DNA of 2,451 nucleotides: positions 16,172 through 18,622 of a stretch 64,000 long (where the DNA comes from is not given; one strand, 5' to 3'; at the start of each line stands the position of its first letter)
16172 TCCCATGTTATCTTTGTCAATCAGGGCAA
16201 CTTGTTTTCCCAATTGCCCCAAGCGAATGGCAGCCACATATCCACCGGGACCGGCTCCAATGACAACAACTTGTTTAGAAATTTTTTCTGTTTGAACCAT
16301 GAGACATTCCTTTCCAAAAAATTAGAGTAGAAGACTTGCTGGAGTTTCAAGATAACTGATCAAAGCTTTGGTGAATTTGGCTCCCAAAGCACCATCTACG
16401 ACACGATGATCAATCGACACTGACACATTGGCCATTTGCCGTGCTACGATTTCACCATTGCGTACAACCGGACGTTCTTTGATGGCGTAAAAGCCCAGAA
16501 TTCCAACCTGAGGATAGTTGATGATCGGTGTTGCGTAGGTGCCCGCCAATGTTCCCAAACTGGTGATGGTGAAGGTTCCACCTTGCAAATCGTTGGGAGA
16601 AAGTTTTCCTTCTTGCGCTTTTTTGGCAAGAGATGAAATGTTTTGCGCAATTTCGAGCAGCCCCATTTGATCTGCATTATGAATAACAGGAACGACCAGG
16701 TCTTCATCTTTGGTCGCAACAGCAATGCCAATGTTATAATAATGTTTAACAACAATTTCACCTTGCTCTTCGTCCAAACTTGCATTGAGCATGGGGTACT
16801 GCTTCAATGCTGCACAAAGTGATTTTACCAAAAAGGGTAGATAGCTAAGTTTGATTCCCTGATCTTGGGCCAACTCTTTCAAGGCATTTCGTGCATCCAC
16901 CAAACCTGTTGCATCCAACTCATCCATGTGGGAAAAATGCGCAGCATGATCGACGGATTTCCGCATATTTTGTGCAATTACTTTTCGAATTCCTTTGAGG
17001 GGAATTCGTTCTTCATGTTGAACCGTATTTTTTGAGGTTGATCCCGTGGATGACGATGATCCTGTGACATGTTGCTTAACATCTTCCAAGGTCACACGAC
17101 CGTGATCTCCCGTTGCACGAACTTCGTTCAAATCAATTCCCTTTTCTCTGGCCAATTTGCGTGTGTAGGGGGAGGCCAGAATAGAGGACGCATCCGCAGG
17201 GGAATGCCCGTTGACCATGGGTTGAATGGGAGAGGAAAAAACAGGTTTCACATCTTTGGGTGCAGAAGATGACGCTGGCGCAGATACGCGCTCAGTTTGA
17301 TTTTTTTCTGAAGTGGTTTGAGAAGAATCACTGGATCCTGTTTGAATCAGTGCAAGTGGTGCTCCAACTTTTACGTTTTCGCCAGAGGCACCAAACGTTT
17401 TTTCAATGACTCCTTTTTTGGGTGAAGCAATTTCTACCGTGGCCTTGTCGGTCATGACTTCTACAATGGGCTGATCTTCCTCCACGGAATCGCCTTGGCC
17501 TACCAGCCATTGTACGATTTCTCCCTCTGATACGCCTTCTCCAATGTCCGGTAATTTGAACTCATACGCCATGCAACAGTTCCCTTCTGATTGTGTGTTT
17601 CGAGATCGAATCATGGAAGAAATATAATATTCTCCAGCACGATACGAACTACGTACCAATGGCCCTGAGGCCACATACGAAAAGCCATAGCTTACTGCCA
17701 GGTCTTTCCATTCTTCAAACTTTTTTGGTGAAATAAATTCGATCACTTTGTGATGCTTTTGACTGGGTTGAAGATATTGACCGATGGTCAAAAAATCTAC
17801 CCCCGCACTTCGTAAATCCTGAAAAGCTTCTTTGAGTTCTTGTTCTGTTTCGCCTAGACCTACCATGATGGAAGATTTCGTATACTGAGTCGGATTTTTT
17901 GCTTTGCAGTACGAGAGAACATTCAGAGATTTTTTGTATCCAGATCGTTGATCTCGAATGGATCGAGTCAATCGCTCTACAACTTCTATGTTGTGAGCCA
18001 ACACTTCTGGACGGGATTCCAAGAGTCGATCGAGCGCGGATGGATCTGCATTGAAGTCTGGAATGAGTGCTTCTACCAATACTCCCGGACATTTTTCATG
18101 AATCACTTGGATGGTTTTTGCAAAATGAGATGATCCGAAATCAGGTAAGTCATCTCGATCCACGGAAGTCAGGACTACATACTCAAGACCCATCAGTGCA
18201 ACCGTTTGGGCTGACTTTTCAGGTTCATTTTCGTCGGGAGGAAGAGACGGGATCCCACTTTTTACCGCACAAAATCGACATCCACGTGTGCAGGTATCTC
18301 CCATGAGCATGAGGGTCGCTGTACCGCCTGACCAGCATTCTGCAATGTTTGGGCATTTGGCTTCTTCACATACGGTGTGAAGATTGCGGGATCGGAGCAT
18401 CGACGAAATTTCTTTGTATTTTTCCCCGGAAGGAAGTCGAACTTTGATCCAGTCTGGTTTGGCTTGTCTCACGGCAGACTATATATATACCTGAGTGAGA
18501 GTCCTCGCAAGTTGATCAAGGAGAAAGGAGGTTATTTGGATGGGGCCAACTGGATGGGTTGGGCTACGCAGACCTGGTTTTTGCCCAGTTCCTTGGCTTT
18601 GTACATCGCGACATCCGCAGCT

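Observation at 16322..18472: Lipoyl synthase reads in frame into its own substrate protein (E2 lipoyl domain): a 716-codon LipA-E2 ORF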

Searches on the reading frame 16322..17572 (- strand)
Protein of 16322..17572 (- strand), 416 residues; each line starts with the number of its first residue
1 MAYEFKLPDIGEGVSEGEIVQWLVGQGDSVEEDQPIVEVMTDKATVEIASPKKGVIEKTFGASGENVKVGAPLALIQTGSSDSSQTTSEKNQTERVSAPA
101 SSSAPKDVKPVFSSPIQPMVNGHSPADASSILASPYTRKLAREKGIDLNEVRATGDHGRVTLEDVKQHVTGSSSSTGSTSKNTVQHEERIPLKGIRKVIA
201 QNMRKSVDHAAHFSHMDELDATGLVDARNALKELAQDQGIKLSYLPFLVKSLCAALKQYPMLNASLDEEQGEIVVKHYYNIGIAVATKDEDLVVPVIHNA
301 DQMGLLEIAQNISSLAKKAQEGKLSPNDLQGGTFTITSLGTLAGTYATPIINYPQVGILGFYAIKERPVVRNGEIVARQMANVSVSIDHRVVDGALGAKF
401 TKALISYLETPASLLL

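Call 36: find_encoding_contigs(protein=window:16322-17572:-, flank=3000)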
Protein window:16322-17572:- (416 aa): no gene with exactly this product is on record in the collection.

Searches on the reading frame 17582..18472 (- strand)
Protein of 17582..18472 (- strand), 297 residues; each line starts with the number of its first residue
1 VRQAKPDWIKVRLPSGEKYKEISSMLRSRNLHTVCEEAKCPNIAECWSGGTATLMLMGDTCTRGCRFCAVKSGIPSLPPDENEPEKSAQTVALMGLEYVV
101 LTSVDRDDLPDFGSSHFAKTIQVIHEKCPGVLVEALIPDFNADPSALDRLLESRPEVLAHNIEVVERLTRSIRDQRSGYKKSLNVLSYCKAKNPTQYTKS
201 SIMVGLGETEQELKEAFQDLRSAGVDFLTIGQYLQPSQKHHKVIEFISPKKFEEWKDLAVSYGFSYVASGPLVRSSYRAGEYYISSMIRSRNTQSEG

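Call 19: find_homologous_proteins(query=window:17582-18472:-, max_evalue=1e-100)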
Query seq(297 aa) (297 aa): 3079 proteins with E <= 1e-100 among 8000 candidates; the best 120 are listed.
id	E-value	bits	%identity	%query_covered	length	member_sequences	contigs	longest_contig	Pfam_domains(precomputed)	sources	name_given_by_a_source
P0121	3.7e-150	517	77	100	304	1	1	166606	PF16881.11,PF04055.28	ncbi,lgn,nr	ncbi:MAG: lipoyl synthase [Bdellovibrionales bacterium]|nr:lipoyl synthase [Bdellovibrionales bacter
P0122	9.7e-133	460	68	98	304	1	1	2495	PF16881.11,PF04055.28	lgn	-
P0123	3.0e-132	458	70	99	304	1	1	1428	PF16881.11,PF04055.28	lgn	-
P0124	5.1e-132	457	69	98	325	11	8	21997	PF16881.11,PF04055.28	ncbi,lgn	-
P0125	7.3e-131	454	68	98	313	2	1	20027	PF16881.11,PF04055.28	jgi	-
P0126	1.2e-130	453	68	99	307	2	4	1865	PF16881.11,PF04055.28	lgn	-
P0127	2.8e-130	452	68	98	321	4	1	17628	PF16881.11,PF04055.28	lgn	-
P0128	1.4e-128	446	68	98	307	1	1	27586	PF16881.11,PF04055.28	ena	-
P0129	9.9e-128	443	67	99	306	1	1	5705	PF16881.11,PF04055.28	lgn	-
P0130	2.2e-127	442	65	99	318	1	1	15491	PF16881.11,PF04055.28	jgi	jgi:lipoic acid synthetase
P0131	8.7e-127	440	66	98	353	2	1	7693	PF16881.11,PF04055.28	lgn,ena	-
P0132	1.3e-126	440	67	96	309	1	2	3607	PF16881.11,PF04055.28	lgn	-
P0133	5.2e-126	438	67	97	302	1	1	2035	PF16881.11,PF04055.28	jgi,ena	-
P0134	1.1e-125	437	67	97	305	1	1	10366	PF16881.11,PF04055.28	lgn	-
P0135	1.3e-125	436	66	97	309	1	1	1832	PF16881.11,PF04055.28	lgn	-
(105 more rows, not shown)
